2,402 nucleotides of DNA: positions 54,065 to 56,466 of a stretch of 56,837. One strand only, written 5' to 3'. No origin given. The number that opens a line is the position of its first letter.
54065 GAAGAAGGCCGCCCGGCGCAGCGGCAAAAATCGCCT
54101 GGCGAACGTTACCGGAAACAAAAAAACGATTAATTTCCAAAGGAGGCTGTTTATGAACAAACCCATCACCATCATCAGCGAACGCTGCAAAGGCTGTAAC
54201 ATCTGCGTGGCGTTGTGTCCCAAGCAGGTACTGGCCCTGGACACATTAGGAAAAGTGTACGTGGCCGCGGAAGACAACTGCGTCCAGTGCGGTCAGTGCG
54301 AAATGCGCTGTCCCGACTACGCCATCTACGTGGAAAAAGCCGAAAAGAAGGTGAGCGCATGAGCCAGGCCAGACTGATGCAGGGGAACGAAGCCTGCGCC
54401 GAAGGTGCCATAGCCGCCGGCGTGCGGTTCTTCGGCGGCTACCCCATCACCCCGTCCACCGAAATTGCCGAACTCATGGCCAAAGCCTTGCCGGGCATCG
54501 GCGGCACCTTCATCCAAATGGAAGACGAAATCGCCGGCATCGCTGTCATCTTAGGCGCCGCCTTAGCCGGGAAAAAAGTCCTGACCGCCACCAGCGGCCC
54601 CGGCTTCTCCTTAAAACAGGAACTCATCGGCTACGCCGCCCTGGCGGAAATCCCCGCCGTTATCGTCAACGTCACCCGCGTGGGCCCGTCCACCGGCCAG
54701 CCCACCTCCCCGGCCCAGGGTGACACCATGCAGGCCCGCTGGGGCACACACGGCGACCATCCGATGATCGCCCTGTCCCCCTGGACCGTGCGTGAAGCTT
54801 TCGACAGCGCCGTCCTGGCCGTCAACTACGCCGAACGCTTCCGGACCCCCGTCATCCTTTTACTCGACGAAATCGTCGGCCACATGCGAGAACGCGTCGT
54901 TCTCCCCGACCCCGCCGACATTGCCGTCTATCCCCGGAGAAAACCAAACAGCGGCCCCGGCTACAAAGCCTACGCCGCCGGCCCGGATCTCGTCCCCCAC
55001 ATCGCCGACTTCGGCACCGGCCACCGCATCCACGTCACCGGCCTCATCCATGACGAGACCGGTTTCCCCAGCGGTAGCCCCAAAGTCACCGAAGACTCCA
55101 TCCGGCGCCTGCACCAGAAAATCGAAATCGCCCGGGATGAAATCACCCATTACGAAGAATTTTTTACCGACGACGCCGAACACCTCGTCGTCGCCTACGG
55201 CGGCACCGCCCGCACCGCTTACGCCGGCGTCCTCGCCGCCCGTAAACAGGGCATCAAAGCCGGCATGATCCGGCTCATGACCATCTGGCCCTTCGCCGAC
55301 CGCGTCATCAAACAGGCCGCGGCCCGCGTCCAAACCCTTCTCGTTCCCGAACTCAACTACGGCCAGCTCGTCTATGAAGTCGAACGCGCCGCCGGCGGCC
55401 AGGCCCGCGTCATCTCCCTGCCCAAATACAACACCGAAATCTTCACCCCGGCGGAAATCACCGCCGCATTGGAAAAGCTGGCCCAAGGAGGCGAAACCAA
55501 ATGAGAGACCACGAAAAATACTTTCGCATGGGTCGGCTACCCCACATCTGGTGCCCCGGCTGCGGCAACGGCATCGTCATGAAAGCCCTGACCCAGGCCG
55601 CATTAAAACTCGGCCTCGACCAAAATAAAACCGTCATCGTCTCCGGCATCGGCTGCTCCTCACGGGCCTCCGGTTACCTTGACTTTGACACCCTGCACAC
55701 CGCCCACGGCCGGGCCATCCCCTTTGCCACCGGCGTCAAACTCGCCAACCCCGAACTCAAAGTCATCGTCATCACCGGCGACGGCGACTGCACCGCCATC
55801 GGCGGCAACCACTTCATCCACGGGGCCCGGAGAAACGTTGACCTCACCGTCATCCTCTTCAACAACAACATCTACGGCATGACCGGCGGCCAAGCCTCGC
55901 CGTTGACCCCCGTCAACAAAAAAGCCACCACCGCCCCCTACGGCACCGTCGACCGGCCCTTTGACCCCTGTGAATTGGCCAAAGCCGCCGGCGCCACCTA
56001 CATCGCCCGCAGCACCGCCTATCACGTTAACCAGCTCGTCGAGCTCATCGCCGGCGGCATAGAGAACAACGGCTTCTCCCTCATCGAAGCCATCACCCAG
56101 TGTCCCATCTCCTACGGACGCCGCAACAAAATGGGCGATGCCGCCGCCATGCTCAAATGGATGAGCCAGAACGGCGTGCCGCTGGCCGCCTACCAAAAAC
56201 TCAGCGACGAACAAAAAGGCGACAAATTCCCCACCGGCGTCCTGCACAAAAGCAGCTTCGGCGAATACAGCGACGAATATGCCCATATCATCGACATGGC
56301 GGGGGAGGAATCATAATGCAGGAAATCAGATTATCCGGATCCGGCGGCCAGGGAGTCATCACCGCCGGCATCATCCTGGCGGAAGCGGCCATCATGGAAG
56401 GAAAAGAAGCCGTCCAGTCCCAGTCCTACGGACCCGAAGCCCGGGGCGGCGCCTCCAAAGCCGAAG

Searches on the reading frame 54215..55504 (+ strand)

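Call 76: search_protein_families(library=pfam, proteins=[window:54215-55504:+], max_evalue=0.00001)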
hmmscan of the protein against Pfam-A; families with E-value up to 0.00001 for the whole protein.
window:54215-55504:+ (429 aa): 2 families
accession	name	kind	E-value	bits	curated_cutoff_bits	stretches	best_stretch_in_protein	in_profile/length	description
PF01855.24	POR_N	-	4.4e-63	213.5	27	1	63-288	1-220/231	Pyruvate flavodoxin/ferredoxin oxidoreductase, thiamine diP-bdg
PF17147.9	PFOR_II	-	3.4e-16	59.9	27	1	321-402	1-89/102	Pyruvate:ferredoxin oxidoreductase core domain II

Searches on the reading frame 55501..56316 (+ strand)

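Call 76: search_protein_families(library=pfam, proteins=[window:55501-56316:+], max_evalue=0.00001)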
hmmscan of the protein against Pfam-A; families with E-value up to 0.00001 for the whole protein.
window:55501-56316:+ (271 aa): 1 family
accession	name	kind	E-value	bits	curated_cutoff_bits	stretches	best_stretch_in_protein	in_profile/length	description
PF02775.26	TPP_enzyme_C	-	2.3e-34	118.8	21.9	1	50-196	2-150/151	Thiamine pyrophosphate enzyme, C-terminal TPP binding domain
